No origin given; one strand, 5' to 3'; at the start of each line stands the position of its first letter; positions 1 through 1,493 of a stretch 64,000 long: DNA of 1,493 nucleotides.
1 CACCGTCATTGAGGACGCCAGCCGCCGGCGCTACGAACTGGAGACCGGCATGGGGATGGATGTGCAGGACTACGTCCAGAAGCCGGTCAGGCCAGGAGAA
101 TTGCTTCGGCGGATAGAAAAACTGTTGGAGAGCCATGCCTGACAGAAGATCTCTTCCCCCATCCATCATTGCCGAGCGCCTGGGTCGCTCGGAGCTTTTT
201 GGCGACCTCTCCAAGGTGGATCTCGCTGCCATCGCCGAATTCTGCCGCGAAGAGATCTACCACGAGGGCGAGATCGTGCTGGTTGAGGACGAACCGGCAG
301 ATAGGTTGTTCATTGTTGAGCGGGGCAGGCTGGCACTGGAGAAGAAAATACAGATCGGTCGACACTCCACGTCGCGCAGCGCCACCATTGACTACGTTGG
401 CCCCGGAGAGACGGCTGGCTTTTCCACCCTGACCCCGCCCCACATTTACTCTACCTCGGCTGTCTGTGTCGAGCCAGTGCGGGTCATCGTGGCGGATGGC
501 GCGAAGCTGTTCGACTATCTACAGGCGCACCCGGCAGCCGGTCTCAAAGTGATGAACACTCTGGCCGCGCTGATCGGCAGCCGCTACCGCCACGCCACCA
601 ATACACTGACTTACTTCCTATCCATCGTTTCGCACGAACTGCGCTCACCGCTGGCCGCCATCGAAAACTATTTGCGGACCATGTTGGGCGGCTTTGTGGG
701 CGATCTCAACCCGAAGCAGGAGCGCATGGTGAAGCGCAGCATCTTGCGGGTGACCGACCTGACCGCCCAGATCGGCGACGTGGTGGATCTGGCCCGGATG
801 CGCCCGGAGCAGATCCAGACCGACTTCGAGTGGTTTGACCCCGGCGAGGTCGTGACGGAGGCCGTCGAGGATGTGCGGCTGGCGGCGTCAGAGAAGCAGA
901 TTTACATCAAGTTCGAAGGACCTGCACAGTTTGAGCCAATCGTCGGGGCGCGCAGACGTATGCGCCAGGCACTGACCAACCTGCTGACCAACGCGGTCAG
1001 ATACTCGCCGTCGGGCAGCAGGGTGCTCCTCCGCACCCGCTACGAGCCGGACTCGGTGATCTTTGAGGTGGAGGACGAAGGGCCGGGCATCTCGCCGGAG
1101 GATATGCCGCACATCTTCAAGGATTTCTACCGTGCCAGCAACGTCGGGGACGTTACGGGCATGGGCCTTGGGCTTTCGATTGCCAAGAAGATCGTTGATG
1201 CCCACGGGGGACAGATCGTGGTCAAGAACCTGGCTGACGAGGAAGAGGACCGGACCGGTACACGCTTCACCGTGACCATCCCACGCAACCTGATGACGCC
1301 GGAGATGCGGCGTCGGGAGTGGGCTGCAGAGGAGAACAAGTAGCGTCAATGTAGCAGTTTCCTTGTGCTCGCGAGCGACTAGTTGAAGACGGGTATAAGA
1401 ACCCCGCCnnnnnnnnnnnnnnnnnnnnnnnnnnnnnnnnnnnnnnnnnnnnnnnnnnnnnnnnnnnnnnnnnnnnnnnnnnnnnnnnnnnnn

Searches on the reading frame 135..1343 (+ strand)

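Call 60: search_protein_families(library=pfam, proteins=[window:135-1343:+], max_evalue=0.000001)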
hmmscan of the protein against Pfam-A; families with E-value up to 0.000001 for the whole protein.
window:135-1343:+ (402 aa): 3 families
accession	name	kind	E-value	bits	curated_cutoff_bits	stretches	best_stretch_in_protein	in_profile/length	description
PF02518.31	HATPase_c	-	3.9e-29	101.8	26.4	1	273-384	3-109/111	Histidine kinase-, DNA gyrase B-, and HSP90-like ATPase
PF00027.35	cNMP_binding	-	8.6e-11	42.1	27.5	1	42-131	4-88/89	Cyclic nucleotide-binding domain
PF00512.31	HisKA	-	1.4e-10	41.5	26.9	1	159-223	3-64/66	His Kinase A (phospho-acceptor) domain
